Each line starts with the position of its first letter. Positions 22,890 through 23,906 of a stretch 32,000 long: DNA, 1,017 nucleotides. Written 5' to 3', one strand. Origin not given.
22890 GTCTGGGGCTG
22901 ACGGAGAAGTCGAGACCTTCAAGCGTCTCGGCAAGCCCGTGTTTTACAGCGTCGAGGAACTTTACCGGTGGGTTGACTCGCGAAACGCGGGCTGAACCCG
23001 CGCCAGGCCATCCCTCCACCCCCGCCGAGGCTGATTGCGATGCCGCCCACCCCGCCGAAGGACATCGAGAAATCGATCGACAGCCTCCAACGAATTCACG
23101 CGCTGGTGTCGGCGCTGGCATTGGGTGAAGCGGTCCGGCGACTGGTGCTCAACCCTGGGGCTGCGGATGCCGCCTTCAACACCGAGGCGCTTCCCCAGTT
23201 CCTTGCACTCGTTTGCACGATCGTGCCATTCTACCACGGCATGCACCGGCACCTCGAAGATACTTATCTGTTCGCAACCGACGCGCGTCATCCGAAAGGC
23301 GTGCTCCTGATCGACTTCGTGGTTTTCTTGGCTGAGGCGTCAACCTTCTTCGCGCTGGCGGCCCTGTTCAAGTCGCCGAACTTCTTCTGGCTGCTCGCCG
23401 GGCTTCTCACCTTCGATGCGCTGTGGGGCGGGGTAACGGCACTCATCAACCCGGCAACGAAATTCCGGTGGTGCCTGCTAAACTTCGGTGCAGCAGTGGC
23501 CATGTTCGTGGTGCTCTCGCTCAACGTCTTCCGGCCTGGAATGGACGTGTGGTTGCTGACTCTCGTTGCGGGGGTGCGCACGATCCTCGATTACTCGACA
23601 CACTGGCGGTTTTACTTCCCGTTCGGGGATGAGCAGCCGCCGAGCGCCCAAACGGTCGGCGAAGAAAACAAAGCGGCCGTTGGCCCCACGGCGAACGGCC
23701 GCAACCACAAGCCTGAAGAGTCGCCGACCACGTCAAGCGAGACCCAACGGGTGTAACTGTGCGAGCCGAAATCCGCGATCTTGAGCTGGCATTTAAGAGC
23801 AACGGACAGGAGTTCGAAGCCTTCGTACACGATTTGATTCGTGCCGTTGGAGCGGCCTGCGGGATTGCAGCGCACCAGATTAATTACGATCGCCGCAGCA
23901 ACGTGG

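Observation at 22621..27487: Candidate novel three-gene defence cassette: NDT-like protein + multi-TM protein + nuclease-STAND NTPase giant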

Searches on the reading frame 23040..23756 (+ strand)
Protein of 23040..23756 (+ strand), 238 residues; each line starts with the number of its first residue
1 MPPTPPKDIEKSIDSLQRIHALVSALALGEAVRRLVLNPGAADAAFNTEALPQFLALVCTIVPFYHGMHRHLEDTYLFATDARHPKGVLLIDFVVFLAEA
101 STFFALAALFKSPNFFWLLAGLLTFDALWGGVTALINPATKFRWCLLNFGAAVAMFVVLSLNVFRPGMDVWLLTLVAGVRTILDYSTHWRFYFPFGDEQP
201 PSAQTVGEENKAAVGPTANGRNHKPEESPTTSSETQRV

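Call 3: search_protein_families(library=pfam, proteins=[window:23040-23756:+], max_evalue=1)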
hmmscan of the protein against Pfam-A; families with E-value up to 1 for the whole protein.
window:23040-23756:+ (238 aa): 0 families

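Call 4: search_protein_families(library=padloc, proteins=[window:23040-23756:+], max_evalue=1)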
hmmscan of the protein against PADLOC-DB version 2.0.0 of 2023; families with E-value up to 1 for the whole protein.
window:23040-23756:+ (238 aa): 0 families

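Call 5: search_protein_families(library=ncbifam, proteins=[window:23040-23756:+], max_evalue=1)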
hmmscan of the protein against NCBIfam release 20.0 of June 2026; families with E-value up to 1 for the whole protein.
window:23040-23756:+ (238 aa): 0 families

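Call 24: find_homologous_proteins(query=window:23040-23756:+)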
Query window:23040-23756:+ (238 aa): 22 proteins with E <= 0.001 among 2985 candidates.
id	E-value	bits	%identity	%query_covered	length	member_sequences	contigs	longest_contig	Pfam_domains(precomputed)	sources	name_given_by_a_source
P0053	3.6e-116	405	80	95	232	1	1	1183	-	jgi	jgi:hypothetical protein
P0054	6.3e-115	401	86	83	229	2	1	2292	-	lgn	-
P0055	8.2e-115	400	87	83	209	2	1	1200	-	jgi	jgi:hypothetical protein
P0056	8.7e-114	397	79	92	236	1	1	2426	-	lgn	-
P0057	3.6e-111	388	82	82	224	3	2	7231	-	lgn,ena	-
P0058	6.9e-109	381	75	92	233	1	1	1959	-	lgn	-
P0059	2.6e-108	379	77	91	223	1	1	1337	-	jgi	jgi:hypothetical protein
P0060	7.0e-108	378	73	96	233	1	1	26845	-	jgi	jgi:hypothetical protein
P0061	2.5e-106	373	71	95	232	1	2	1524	-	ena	-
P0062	2.2e-105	369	70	98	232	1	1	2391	-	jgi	jgi:hypothetical protein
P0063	1.9e-104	366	71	94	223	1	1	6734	-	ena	-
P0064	1.4e-103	363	75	90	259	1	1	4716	PF11154.14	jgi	jgi:hypothetical protein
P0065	2.1e-103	363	71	91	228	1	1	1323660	-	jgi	jgi:hypothetical protein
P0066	1.2e-95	338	71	86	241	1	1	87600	-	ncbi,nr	ncbi:MAG: hypothetical protein C0467_17635 [Planctomycetaceae bacterium]|nr:hypothetical protein [Pl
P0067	2.4e-92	327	73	82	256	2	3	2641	-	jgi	jgi:hypothetical protein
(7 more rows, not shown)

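Call 26: find_encoding_contigs(protein=P0065, flank=8000, max_places=2)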
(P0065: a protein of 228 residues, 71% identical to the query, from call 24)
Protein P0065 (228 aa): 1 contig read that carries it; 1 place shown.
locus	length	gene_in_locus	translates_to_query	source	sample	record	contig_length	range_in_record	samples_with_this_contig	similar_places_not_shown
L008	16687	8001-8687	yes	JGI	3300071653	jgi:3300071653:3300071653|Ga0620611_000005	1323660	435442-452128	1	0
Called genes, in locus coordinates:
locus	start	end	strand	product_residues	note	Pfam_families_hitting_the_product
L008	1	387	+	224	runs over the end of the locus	PF02441:Flavoprotein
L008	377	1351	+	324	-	PF01040:UbiA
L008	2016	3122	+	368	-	PF09952:AbiEi_2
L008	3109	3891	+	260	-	PF12281:NTP_transf_8 (faint)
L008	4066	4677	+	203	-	-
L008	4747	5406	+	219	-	-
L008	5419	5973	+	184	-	-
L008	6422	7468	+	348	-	PF04471:Mrr_cat (weak)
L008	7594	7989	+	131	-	-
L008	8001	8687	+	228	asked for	-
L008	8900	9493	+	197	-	-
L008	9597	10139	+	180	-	-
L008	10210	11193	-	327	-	PF00535:Glycos_transf_2, PF13641:Glyco_tranf_2_3 (weak)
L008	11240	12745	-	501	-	PF12844:HTH_19 (faint), PF13560:HTH_31 (weak)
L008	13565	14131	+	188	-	-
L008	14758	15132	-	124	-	PF03781:FGE-sulfatase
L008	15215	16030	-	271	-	PF03781:FGE-sulfatase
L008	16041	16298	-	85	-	-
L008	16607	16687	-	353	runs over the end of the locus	PF04380:BMFP (faint), PF05120:GvpG (faint), PF08044:DUF1707 (faint), PF20155:TMP_3 (faint), PF22746:SHOCT-like_DUF2089-C (faint)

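Call 27: find_encoding_contigs(protein=P0066, flank=8000, max_places=2)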
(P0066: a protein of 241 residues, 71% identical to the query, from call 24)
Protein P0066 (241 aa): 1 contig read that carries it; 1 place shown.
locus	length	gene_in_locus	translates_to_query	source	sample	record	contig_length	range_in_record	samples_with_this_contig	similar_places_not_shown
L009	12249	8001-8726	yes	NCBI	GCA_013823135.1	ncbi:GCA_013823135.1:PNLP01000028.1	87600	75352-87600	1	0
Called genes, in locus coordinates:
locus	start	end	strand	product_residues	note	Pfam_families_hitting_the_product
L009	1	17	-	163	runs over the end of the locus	-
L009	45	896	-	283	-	-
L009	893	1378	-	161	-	-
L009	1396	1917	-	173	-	PF13398:Peptidase_M50B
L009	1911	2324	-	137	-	-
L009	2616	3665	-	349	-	PF13481:AAA_25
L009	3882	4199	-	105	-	-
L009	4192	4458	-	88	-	PF12728:HTH_17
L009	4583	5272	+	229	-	-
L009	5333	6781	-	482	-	PF21751:DACNV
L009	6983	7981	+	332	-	PF10343:Q_salvage (weak)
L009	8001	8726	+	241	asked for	-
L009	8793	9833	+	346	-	PF01582:TIR, PF13676:TIR_2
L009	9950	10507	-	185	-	-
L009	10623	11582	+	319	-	PF00589:Phage_integrase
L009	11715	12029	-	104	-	-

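Call 73: search_protein_families(library=pfam, proteins=[L008:6422-7468:+], max_evalue=0.001)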
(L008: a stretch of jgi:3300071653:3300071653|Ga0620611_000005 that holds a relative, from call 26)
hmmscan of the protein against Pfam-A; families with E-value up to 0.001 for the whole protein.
L008:6422-7468:+ (348 aa): 1 family
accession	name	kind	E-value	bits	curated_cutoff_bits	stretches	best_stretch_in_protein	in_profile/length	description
PF04471.18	Mrr_cat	-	4.3e-06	27.3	21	1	45-144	10-104/115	Restriction endonuclease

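Call 75: predict_structure(alignment_id=A6)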
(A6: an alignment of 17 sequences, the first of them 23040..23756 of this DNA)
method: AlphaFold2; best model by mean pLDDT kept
length: 238 residues; sequences in the alignment: 17
mean_pLDDT: 79.4   pTM: 0.71
mean pLDDT of the five models: 79.4, 78.1, 77.7, 77.4, 76.7
residues with pLDDT >= 90: 104; 70-90: 75; 50-70: 21; < 50: 38
segments of 3 or more residues with pLDDT < 50: 199-229, 231-234
pLDDT, mean of each block of 10 residues (from residue 1): 67 89 92 90 91 95 89 80 73 90 92 93 92 75 88 95 88 96 90 68 39 37 42 48
secondary structure, 60 per line:
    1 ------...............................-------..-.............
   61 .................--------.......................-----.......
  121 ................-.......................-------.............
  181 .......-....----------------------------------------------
elements in order: H7-35 H48-77 H86-108 H114-136 H138-160 H168-187 H189-192

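Call 79: search_protein_families(library=phrogs, proteins=[window:23040-23756:+], max_evalue=0.01)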
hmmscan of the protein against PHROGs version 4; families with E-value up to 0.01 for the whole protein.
window:23040-23756:+ (238 aa): 0 families

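Call 80: fold_search(model_id=the predicted structure, library=pdb)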
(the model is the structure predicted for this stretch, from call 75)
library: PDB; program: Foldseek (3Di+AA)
matches with E <= 10: 358; with E <= 0.001: 0
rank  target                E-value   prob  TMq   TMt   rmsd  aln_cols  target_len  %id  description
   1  5vre_A                1.3e-01  0.92  0.39  0.46   6.6       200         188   14  Crystal structure of a lysosomal potassium-selective channel TMEM175 homolog from Chamaesiphon Minutus (released 2017-07-19)
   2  9p89_R                5.6e-01  0.15  0.20  0.18  15.1       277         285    9  NTSR1-G11-NTS(8-13) GTP-Bound Complex in the Canonical, AHD Closed State 3DVA Separated 1 (C-Closed-GTP) (released 2026-03-25)
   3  2gm8_B                6.2e-01  0.30  0.29  0.31  11.7       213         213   14  TenA Homolog/Thi-4 Thiaminase complexed with product 4-amino-5-hydroxymethyl-2-methylpyrimidine (released 2006-04-18)
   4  2gm8_A                7.2e-01  0.28  0.29  0.31  11.7       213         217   14  TenA Homolog/Thi-4 Thiaminase complexed with product 4-amino-5-hydroxymethyl-2-methylpyrimidine (released 2006-04-18)
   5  8a1g_A                7.2e-01  0.12  0.18  0.19  29.6       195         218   11  Structure of the SNX1-SNX5 complex (released 2023-06-14)
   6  6rnk_A                7.5e-01  0.30  0.26  0.24   8.3       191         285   13  Crystal structure of a humanized (K18E, K269N) rat succinate receptor SUCNR1 (GPR91) in complex with a nanobody and an (released 2019-08-14)
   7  8z7a_D                7.5e-01  0.20  0.21  0.22  17.1       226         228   10  Open Barrel Structure of Translin from Trichoderma virens (released 2025-04-23)
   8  4nqi_B                7.5e-01  0.08  0.14  0.15  28.7       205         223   14  Structure of the N-terminal I-BAR domain (1-259) of D.Discoideum IBARa (released 2014-02-05)
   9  8qad                  8.7e-01  0.41  0.29  0.41   9.8       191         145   10  X-ray crystal structure of a de novo designed single-chain antiparallel 6-helix coiled-coil alpha-helical barrel, sc-apC (released 2024-07-03)
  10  4nqi_A                1.0e+00  0.07  0.14  0.15  26.1       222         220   12  Structure of the N-terminal I-BAR domain (1-259) of D.Discoideum IBARa (released 2014-02-05)
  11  6z0c_A                1.2e+00  0.08  0.17  0.20  23.2       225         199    8  Structure of in silico modelled artificial Maquette-3 protein (released 2021-03-17)
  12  4nqi_D                1.2e+00  0.05  0.13  0.14  26.6       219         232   11  Structure of the N-terminal I-BAR domain (1-259) of D.Discoideum IBARa (released 2014-02-05)
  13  6os9_R                1.2e+00  0.10  0.19  0.16  16.8       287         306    7  human Neurotensin Receptor 1 (hNTSR1) - Gi1 Protein Complex in canonical conformation (C state) (released 2019-07-10)
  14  8afz_A                1.3e+00  0.08  0.17  0.12  28.7       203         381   12  Architecture of the ESCPE-1 membrane coat (released 2023-06-21)
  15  3dyu_A                1.3e+00  0.06  0.15  0.11  28.9       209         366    7  Crystal structure of Snx9PX-BAR (230-595), H32 (released 2008-09-16)
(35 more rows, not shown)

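Call 86: search_protein_families(library=padloc, proteins=[L009:8793-9833:+], max_evalue=0.001)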
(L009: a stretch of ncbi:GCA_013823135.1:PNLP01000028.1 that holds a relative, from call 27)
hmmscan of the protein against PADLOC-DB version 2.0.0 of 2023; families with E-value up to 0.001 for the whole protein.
L009:8793-9833:+ (346 aa): 14 families
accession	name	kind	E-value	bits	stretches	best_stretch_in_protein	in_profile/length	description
PDLC05062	PDC-S66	-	2.8e-21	74.2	1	3-92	151-240/282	-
PDLC02012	SAVED5--SAVED_TIR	-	8.6e-16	56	1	2-89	15-104/404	-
PDLC03957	bSEFIR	-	1.2e-13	49.6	1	3-124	41-178/412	-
PDLC02403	Aga_TIR-PNTD1-PNTD2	-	6e-12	43.3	1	3-128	5-133/443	Class I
PDLC02421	Aga_TIR-PNTD1-PNTD2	-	1e-11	42.7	1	3-125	6-131/430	Class I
PDLC02416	Aga_REase-TIR-PNTD1-PNTD2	-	2.2e-09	34.6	1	3-142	158-292/572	Class I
PDLC02962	RT-TIR_XII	-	4.3e-09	33.7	1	3-116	348-466/478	single gene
PDLC00417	ThsB1|ThsB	-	1.3e-08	32.7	1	3-93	169-260/303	TIR-like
PDLC02961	RT-TIR_XII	-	3.5e-08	30.8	1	6-96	353-438/475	single gene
PDLC02400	Aga_TIR-PNTD1-PNTD2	-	1.2e-07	28.5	1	4-142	190-333/639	Class I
PDLC00420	ThsB1|ThsB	-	7.1e-06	23.4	1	3-98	4-102/319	TIR-like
PDLC00436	ThsB1|ThsB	-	5.4e-05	20.8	1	3-93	38-131/183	TIR-like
PDLC00426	ThsB1|ThsB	-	0.00047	17.5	1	3-90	240-331/352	TIR-like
PDLC00425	ThsB1|ThsB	-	0.00058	17.1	1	3-105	254-361/389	TIR-like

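Call 109: search_solved_structures(query=L009:6983-7981:+, max_evalue=1)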
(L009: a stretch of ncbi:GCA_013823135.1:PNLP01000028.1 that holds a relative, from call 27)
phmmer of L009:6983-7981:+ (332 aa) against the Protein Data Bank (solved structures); distinct sequences matched with E-value up to 1: 2.
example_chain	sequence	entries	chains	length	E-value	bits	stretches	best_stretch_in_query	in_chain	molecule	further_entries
8dy7_C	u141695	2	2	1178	0.63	12.7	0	205-251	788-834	DNA-directed RNA polymerase subunit beta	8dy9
7vpd_C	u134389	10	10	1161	0.65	12.7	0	205-251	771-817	DNA-directed RNA polymerase subunit beta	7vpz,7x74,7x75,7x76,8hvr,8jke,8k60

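Call 112: fold_search(model_id=the predicted structure, library=viral)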
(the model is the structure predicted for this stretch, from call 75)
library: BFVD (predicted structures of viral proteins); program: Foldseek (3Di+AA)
matches with E <= 10: 287; with E <= 0.001: 0
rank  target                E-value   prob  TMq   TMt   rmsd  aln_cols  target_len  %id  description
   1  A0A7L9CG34            8.4e-02  0.84  0.31  0.33  12.8       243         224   11  P25 [Olivavirus actinidiae]
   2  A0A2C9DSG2            1.7e-01  0.25  0.16  0.11  21.0       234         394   11  Uncharacterized protein [Western grey kangaroopox virus]
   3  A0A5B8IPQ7            2.5e-01  0.41  0.24  0.18  25.1       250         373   12  Uncharacterized protein [Mimiviridae sp. ChoanoV1]
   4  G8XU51                3.7e-01  0.30  0.26  0.25  18.3       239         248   11  Membrane protein US12 [Simian cytomegalovirus (strain Colburn)]
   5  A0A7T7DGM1            4.0e-01  0.28  0.25  0.25  11.8       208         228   12  (no name in the UniProt tables at hand)
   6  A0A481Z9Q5            4.5e-01  0.20  0.20  0.19  26.8       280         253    9  Transmembrane protein [Pithovirus LCPAC302]
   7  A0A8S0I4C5            4.7e-01  0.09  0.14  0.10  22.4       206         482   12  (no name in the UniProt tables at hand)
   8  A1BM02                4.9e-01  0.25  0.25  0.17  18.7       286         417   13  Ov5 [Ovine gammaherpesvirus 2]
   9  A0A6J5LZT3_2          5.2e-01  0.21  0.19  0.06  15.2       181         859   12  Large polyvalent protein associated domain-containing protein (Fragment) [uncultured Caudovirales phage]
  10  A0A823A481            6.0e-01  0.20  0.19  0.18  20.5       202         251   13  (no name in the UniProt tables at hand)
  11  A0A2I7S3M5            6.0e-01  0.15  0.18  0.24  12.9       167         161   13  (no name in the UniProt tables at hand)
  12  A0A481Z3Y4            6.3e-01  0.63  0.37  0.34  18.0       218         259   12  TspO/MBR family protein [Pithovirus LCPAC103]
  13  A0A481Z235            6.3e-01  0.38  0.33  0.29  12.8       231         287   10  Uncharacterized protein [Pithovirus LCPAC101]
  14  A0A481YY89            6.3e-01  0.15  0.19  0.22  22.4       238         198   13  Uncharacterized protein [Marseillevirus LCMAC202]
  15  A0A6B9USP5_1          6.9e-01  0.23  0.27  0.09  25.2       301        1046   13  (no name in the UniProt tables at hand)
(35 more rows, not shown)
